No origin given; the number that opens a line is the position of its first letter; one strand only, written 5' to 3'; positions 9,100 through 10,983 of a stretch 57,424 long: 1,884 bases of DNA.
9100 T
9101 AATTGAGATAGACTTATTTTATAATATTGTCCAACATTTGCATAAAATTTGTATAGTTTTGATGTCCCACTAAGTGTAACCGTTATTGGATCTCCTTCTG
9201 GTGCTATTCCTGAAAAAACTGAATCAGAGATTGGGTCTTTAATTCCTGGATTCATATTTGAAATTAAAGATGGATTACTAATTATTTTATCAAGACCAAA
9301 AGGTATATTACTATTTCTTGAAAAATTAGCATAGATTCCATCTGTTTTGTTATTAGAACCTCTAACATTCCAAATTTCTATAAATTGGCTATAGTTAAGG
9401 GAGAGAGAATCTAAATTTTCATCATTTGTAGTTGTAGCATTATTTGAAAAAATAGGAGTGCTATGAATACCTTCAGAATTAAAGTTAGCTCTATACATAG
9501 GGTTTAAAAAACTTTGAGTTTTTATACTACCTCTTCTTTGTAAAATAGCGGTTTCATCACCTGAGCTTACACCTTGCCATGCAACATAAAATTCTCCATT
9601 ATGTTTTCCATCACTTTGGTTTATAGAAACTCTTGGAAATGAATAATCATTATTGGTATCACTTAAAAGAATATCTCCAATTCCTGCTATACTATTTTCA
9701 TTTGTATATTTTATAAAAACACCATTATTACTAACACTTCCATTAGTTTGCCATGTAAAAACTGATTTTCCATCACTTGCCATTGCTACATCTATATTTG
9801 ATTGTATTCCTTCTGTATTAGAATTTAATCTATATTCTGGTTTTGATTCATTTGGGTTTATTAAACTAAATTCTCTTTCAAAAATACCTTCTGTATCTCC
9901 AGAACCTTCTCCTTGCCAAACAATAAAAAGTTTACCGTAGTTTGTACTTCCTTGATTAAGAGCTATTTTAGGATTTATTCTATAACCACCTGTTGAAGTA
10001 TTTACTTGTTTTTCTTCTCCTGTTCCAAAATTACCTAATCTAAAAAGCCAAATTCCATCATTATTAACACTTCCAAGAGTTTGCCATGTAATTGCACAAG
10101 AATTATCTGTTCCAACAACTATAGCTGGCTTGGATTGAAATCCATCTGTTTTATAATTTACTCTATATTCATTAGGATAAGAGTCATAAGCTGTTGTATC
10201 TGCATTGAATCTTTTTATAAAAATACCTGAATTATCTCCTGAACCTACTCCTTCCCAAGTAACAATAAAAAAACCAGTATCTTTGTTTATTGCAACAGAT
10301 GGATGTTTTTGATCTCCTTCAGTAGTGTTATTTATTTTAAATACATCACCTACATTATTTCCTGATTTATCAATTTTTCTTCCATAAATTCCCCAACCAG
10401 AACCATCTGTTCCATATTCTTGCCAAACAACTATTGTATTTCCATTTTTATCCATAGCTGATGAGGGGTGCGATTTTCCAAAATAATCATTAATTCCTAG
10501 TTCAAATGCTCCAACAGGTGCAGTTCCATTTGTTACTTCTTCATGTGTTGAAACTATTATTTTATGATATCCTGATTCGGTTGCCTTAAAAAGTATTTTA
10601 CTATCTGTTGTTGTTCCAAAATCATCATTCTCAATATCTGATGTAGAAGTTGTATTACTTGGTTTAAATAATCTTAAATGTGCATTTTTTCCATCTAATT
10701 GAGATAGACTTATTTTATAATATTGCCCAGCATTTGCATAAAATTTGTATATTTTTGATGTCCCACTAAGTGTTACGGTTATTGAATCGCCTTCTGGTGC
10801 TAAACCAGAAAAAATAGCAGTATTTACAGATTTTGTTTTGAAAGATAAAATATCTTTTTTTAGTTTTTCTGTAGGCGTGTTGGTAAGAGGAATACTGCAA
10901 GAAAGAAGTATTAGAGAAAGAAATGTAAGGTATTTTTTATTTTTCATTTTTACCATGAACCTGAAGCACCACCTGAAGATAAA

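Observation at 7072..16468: Four-gene lipoprotein operon built only of display/binding modules, inserted in the middle of a Wzx/Wzy polysaccharide locus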

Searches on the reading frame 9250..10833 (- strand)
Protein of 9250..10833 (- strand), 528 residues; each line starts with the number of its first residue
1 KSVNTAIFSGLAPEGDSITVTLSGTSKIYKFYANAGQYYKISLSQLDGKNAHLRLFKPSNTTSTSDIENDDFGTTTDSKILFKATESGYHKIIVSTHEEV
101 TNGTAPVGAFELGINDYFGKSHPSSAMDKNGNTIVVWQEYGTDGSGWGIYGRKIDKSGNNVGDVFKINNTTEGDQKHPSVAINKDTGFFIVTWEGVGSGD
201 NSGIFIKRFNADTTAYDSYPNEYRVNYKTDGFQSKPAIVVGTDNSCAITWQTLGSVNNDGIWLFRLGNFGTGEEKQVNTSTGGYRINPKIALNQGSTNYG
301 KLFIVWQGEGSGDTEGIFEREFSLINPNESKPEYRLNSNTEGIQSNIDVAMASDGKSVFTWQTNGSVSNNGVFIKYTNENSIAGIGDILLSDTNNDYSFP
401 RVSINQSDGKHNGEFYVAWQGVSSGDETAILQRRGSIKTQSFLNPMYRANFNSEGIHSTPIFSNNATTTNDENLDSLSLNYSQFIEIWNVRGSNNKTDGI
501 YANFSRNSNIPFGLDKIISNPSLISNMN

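Call 28: find_related_loci(query=A2, collection=genome_contigs, flank=10000)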
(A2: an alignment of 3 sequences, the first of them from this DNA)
Query A2 (528 aa) in genome_contigs; peptide patterns used: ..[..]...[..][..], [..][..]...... (x = any residue, [..] = any of these).
412 stretches matched a pattern; 141 encode a relative of the query (tblastn E <= 1e-3); the best 80 are kept; 80 distinct loci.
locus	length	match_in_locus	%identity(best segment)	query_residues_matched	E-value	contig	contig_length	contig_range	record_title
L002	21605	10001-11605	37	2-506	4e-88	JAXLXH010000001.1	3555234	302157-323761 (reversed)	MAG: Candidatus Sericytochromatia bacterium isolate STL-CYA2 C3.87.fa-1, whole genome shotgun sequence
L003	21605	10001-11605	37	2-506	4e-88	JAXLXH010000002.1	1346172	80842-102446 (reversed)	MAG: Candidatus Sericytochromatia bacterium isolate STL-CYA2 C3.87.fa-2, whole genome shotgun sequence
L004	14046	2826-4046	29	103-513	2e-35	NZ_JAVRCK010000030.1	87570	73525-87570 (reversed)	MAG: Nostoc sp. DedSLP03 contig_30, whole genome shotgun sequence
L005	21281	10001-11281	31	102-513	6e-34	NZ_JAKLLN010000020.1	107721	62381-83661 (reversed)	MAG: Zoogloea sp. isolate MAG.494 MAG.494-NODE_20_length_107721_cov_12.421389, whole genome shotgun sequence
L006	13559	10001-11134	31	103-513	2e-33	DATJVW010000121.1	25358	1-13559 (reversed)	MAG TPA_asm: Burkholderiales bacterium isolate SMAG_U15083 k141_79515, whole genome shotgun sequence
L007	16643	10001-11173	29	120-519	6e-33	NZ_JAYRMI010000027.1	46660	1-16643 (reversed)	MAG: Zoogloea sp. isolate XM2_XAASGE2bin.30 NODE_535_length_46660_cov_2.243827, whole genome shotgun sequence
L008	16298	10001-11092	30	111-501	1e-32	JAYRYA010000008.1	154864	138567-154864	MAG: Zoogloea sp. isolate EBPR_s431bin.12 NODE_124_length_154864_cov_3.094043, whole genome shotgun sequence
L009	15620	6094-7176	27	103-501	7e-32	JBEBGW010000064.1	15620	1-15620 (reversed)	MAG: Pyrinomonadaceae bacterium isolate ATF_6 NODE_1668_length_15620_cov_2.927646, whole genome shotgun sequence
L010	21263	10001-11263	30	81-513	4e-32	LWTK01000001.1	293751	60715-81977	Nostoc sp. ATCC 43529 scaffold10.1, whole genome shotgun sequence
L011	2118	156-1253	28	120-509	9e-32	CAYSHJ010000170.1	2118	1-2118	MAG TPA_asm: uncultured Planctomycetaceae bacterium isolate binchicken_co165_110 genome assembly, contig: k141_731543, w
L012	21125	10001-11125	29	102-502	3e-31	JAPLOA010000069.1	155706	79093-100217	MAG: Planctomycetales bacterium isolate LacPavin_0920_WC12_MAG_54_15 LacPavin_0920_WC12_scaffold_152053, whole genome sh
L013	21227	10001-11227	30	101-513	6e-31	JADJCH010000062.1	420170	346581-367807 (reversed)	MAG: Burkholderiales bacterium isolate Aved_18-Q3-R54-62_BATAC.321_sub tig01608345-10-4193200, whole genome shotgun sequ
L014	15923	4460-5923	28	111-512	7e-31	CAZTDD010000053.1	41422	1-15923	MAG TPA_asm: uncultured bacterium isolate SRP141376_co1_272 genome assembly, contig: NODE_2252_length_41422_cov_8.755070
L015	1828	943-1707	33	120-375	3e-31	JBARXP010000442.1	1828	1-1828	MAG: Elainellaceae cyanobacterium isolate MFD12135_ilm_asm_bin27 k127_16589, whole genome shotgun sequence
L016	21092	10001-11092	36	103-512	3e-30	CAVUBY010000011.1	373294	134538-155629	MAG: uncultured beta proteobacterium isolate MFD02979.bin.2.143 genome assembly, contig: contig_50303, whole genome shot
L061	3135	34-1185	30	103-520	5e-24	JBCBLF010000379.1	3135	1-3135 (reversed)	MAG: Cyanobacteria bacterium J06627_8 NODE_379_length_3135_cov_7.754742, whole genome shotgun sequence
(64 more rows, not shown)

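Call 32: search_protein_families(library=pfam, proteins=[L002:3000-3899:+, L002:4120-4920:-, L002:4932-7172:-, L002:7501-9486:+, L002:9815-11647:+, L002:11874-13100:+, L002:13084-13965:-, L002:14053-15453:-, L002:15497-16774:+, L002:16767-17579:+], max_evalue=0.001)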
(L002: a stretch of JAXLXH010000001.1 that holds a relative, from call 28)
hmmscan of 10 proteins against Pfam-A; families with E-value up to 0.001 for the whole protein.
L002:3000-3899:+ (299 aa): 1 family
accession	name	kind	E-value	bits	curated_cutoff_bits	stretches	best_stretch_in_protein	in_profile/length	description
PF04754.18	Transposase_31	-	5.8e-27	95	21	1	5-199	3-197/203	Putative transposase, YhgA-like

L002:4120-4920:- (266 aa): 0 families

L002:4932-7172:- (746 aa): 1 family
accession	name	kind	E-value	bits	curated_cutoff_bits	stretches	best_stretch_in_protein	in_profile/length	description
PF00082.27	Peptidase_S8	-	6.9e-36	124.5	21.8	1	353-583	44-274/288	Subtilase family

L002:7501-9486:+ (661 aa): 0 families

L002:9815-11647:+ (610 aa): 1 family
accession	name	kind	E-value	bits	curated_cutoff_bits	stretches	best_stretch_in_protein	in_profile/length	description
PF04151.21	PPC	-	2.6e-05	25.4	25.9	1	90-154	5-69/70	Bacterial pre-peptidase C-terminal domain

L002:11874-13100:+ (408 aa): 1 family
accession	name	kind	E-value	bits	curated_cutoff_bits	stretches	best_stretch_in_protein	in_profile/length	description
PF04773.18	FecR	-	1.6e-12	48.1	24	1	64-139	3-83/97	FecR protein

L002:13084-13965:- (293 aa): 18 families
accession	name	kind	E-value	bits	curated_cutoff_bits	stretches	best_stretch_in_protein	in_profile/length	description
PF00515.34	TPR_1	-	8.3e-31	105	27.8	3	223-254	2-33/34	Tetratricopeptide repeat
PF07719.23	TPR_2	-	9.3e-29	97.6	27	2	121-149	2-30/34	Tetratricopeptide repeat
PF13181.12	TPR_8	-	1.3e-23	81.5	25.7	2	223-254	2-33/34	Tetratricopeptide repeat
PF13176.12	TPR_7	-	9.7e-19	66.3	27.9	0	224-253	1-30/36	Tetratricopeptide repeat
PF13424.12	TPR_12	-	2e-18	66.8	30.1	2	88-148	5-73/77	Tetratricopeptide repeat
PF13431.12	TPR_17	-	5.6e-15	54.7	24.4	0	142-173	1-32/34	Tetratricopeptide repeat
PF13174.12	TPR_6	-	3.1e-14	53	26.3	1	121-150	1-30/33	Tetratricopeptide repeat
PF13428.12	TPR_14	-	4.9e-14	51.9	23.5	1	122-162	3-43/44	Tetratricopeptide repeat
PF12895.13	ANAPC3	-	2.3e-12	47.5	27.2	1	68-145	5-81/82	Anaphase-promoting complex, cyclosome, subunit 3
PF14559.12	TPR_19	-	1.5e-11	44.9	25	1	134-186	5-57/68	Tetratricopeptide repeat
PF13432.12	TPR_16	-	1.8e-10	41.5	32.7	0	203-251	12-60/65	Tetratricopeptide repeat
PF23914.1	TPR_CcmH_CycH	-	1.1e-08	35.5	42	0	215-258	43-86/158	Cytochrome c-type biogenesis protein H TPR domain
PF25063.1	ARM_TT21_C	-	2.2e-08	34.6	35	1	99-194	108-204/209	Tetratricopeptide repeat protein 21 C-terminal ARM domain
PF13374.12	TPR_10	-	7.5e-07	29.4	27.5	0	155-181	3-29/42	Tetratricopeptide repeat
PF24575.1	TPR_Slam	-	1.2e-06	29.4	35.2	0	126-163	53-90/104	Surface lipoprotein assembly modifier, N-terminal TPR repeats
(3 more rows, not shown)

L002:14053-15453:- (466 aa): 0 families

L002:15497-16774:+ (425 aa): 0 families

L002:16767-17579:+ (270 aa): 1 family
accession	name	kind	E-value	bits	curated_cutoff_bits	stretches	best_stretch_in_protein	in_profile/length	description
PF04116.19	FA_hydroxylase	-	4.4e-25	89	31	1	121-256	2-132/132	Fatty acid hydroxylase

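Call 33: predict_structure(alignment_id=A2)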
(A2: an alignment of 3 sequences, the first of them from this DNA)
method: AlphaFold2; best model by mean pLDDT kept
length: 528 residues; sequences in the alignment: 3
mean_pLDDT: 67.1   pTM: 0.68
mean pLDDT of the five models: 67.1, 66.3, 65.3, 63.7, 50.8
residues with pLDDT >= 90: 16; 70-90: 240; 50-70: 186; < 50: 86
segments of 3 or more residues with pLDDT < 50: 1-15, 73-76, 98-108, 142-144, 451-456, 466-479, 492-497, 507-511, 513-528
pLDDT, mean of each block of 10 residues (from residue 1): 23 48 59 70 58 73 66 55 72 58 39 56 79 82 65 74 75 79 86 78 85 75 73 85 84 76 76 74 77 70 84 79 77 78 81 82 71 76 61 61 72 76 56 76 63 49 52 42 64 52 57 38 27
secondary structure, 60 per line:
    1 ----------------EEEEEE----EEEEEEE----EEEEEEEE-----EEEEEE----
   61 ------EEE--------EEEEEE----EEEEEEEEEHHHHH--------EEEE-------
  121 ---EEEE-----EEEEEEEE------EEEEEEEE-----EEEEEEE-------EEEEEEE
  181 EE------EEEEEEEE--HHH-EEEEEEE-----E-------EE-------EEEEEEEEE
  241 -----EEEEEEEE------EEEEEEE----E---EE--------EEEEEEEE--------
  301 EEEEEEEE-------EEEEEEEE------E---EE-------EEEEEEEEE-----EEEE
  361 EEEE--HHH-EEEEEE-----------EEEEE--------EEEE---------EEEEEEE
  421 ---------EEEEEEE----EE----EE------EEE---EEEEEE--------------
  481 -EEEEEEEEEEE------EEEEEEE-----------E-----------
elements in order: E17-22 E27-33 E38-45 E51-56 E67-69 E78-83 E88-96 H97-101 E110-113 E124-127 E133-140 E147-154 E160-166 E174-182 E189-196 E203-209 E232-240 E246-253 E260-266 E285-292 E301-308 E316-323 E343-351 E357-364 E371-376 E388-392 E401-404 E414-420 E430-436 E455-457 E461-466 E482-492 E499-505
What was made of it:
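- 7072..10956 (-): Gene D, a 1294-aa lipoprotein (MEK7434579.1, annotated from M4). Layout: signal peptide aa 1-20; FKTKS tag aa 39-43 (10828-10842); PPC1 aa 50-165 (10462-10809); 7-blade propeller 1 aa 166-560 (9277-10461); PPC2 aa 582-697 (8866-9213); propeller 2 aa 698-1092 (7681-8865); BACON 1 aa 1105-1185 (7402-7644); BACON 2 aa 1205-1292 (7081-7344). AF2 model of one unit: pLDDT 67, pTM 0.68, a beta-sandwich plus 7 four-stranded blades (call 33).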

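Call 39: fold_search(model_id=the predicted structure, library=pdb)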
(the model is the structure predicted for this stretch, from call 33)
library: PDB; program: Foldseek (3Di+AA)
matches with E <= 10: 1087; with E <= 0.001: 298
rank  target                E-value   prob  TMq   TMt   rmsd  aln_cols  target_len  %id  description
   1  6mnj_A                1.6e-09  1.00  0.38  0.39  12.5       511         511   10  Hadza microbial sialidase Hz136 (released 2019-10-02)
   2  4q6k_A                2.8e-09  1.00  0.36  0.36  13.6       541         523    9  Crystal structure of a putative neuraminidase (BACCAC_01090) from Bacteroides caccae ATCC 43185 at 1.90 A resolution ( (released 2014-10-01)
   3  6mrx_D                4.9e-09  1.00  0.39  0.40  13.2       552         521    9  Sialidase26 apo (released 2019-10-02)
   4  6mrv_A                7.4e-09  1.00  0.39  0.39  12.9       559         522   10  Sialidase26 co-crystallized with DANA (released 2019-10-02)
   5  4irt                  1.0e-08  1.00  0.49  0.62   6.0       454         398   10  Crystal structure of a putative neuraminidase (BACOVA_03493) from Bacteroides ovatus ATCC 8483 at 1.74 A resolution (released 2013-03-13)
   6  6myv_C                1.8e-08  1.00  0.36  0.36  13.4       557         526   10  Sialidase26 co-crystallized with DANA-Gc (released 2019-10-02)
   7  5mul                  2.8e-08  1.00  0.48  0.64   6.1       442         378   10  Glycoside Hydrolase BT3686 bound to Glucuronic Acid (released 2017-04-26)
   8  9db6_A                4.2e-08  1.00  0.38  0.38  13.0       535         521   10  Sialidase682 co-crystallized with inhibitor DANA (released 2025-07-02)
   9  4gez_K                5.4e-08  1.00  0.40  0.53   8.3       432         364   10  Structure of a neuraminidase-like protein from A/bat/Guatemala/164/2009 (released 2012-09-26)
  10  5mvh                  7.0e-08  1.00  0.49  0.63   5.7       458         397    9  Glycoside Hydrolase BACCELL_00856 (released 2017-04-26)
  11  3a71                  9.5e-08  1.00  0.40  0.56   7.1       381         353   13  High resolution structure of Penicillium chrysogenum alpha-L-arabinanase (released 2010-09-15)
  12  5muk                  1.4e-07  1.00  0.47  0.62   6.2       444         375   11  Glycoside Hydrolase BT3686 (released 2017-04-26)
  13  5hx0_B                1.5e-07  1.00  0.39  0.54   6.7       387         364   11  Crystal structure of unknown function protein Dfer_1899 fromDyadobacter fermentans DSM 18053 (released 2016-02-17)
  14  4k3y_A                1.7e-07  1.00  0.39  0.54   8.5       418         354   11  Crystal structure of a subtype N11 neuraminidase-like protein of A/flat-faced bat/Peru/033/2010 (H18N11) (released 2013-10-23)
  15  7esk_A                2.4e-07  1.00  0.43  0.52   7.7       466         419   11  Crystal structure of a L-rhamnose-alpha-1,4-D-glucuronate lyase from Fusarium oxysporum 12S, Ligand free form (released 2021-08-04)
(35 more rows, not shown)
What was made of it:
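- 7072..10956 (-): Foldseek results in call 39.
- Closest known: Seven-bladed polysaccharide-active propellers. Same: Fold-level similarity of the D-unit model (Foldseek E 1e-9 to 1e-7, TM up to 0.64; call 39).
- Top structural matches of the D-unit model are sialidases and the 7-bladed GH145 BT3686 (TM 0.64 on the target), PL25 ulvan lyase and PL42 rhamnose-glucuronate lyase (call 39). Sequence identity to all these structures is about 10%, and the matches span 5-, 6- and 7-bladed enzymes, so the similarity is generic to the fold (call 39).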

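Call 40: search_protein_families(library=pfam, proteins=[L002:9815-11647:+, L002:7501-9486:+], max_evalue=0.1)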
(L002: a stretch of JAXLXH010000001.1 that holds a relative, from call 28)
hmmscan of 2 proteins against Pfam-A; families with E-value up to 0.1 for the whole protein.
L002:9815-11647:+ (610 aa): 3 families
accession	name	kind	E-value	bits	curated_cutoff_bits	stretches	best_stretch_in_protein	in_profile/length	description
PF04151.21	PPC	-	2.6e-05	25.4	25.9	1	90-154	5-69/70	Bacterial pre-peptidase C-terminal domain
PF04616.20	Glyco_hydro_43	-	0.021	14.6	32.2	0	284-364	95-177/288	Glycosyl hydrolases family 43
PF24316.1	Tli3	-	0.088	13.6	27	0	446-516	33-98/129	T6SS Tli3 immunity protein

L002:7501-9486:+ (661 aa): 2 families
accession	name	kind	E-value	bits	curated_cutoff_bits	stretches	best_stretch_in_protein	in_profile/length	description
PF17996.7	CE2_N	-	0.0011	19.5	27.9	0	386-415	37-64/108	Carbohydrate esterase 2 N-terminal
PF22059.2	GumK_N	-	0.047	14.1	27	1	548-574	7-33/171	Glucuronosyltransferase GumK, N-terminal domain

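Call 55: search_protein_families(library=ncbifam, proteins=[L002:7501-9486:+], max_evalue=1)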
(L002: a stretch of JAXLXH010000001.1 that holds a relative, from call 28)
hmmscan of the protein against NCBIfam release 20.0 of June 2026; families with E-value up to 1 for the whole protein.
L002:7501-9486:+ (661 aa): 1 family
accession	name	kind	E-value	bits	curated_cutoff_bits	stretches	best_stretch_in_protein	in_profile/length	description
NF002707.0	PRK02509.1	equivalog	0.0013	16.7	949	1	581-631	882-933/983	hypothetical protein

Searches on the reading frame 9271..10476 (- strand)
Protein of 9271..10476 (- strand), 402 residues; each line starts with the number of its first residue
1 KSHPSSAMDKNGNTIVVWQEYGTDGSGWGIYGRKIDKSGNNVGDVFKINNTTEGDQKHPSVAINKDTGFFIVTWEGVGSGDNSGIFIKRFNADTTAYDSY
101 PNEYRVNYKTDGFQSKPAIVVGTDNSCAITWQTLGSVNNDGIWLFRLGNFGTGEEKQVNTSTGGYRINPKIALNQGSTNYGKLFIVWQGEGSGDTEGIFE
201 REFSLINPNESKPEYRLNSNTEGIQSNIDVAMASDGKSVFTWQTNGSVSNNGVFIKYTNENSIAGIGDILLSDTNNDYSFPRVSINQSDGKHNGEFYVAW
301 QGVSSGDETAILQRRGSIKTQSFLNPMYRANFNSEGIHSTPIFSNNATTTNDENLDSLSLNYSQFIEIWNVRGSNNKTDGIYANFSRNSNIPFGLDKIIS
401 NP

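Call 17: find_homologous_proteins(query=window:9271-10476:-, max_evalue=0.001)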
Query seq(402 aa) (402 aa): 5 proteins with E <= 0.001 among 2059 candidates.
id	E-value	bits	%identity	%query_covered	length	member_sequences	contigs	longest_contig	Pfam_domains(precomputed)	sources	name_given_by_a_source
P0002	1.7e-147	510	58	96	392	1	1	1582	-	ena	-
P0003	1.7e-143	497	56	100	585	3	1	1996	PF04151.22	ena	-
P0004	1.1e-11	63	37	17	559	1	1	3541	-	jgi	-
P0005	7.4e-7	47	27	50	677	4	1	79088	-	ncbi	ncbi:MAG: hypothetical protein AAGK22_00980 [Acidobacteriota bacterium]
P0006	4.6e-4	37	22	72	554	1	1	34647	PF09142.18,PF18998.7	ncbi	-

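Call 40: search_protein_families(library=pfam, proteins=[P0003], max_evalue=0.1)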
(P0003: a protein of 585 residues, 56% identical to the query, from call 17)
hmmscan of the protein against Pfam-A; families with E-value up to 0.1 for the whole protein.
P0003 (585 aa): 2 families
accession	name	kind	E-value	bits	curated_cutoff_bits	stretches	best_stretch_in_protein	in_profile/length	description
PF04151.21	PPC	-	1.1e-06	29.9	25.9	1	79-145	4-69/70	Bacterial pre-peptidase C-terminal domain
PF08768.17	THAP4_heme-bd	-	0.06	13.9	25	0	134-162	58-86/151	THAP4-like, heme-binding beta-barrel domain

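Call 55: search_protein_families(library=ncbifam, proteins=[P0003], max_evalue=1)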
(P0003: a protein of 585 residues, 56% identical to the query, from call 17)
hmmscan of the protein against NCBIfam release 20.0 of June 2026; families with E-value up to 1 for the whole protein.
P0003 (585 aa): 1 family
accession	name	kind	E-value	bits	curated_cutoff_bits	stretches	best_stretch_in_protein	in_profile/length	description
NF053835.1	PDIAV_lipo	equivalog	0.00034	20.1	90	1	161-445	31-308/458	PDIAV motif-containing lipoprotein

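Call 61: find_encoding_contigs(protein=P0003, flank=5000, max_places=4)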
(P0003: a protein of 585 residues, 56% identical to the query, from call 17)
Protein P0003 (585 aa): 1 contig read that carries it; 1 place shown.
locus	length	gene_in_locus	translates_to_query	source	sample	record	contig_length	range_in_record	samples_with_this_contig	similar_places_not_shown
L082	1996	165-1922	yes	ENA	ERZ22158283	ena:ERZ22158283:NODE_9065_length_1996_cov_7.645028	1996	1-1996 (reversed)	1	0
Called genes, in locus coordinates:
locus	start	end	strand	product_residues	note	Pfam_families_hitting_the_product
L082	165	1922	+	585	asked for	PF04151:PPC (weak)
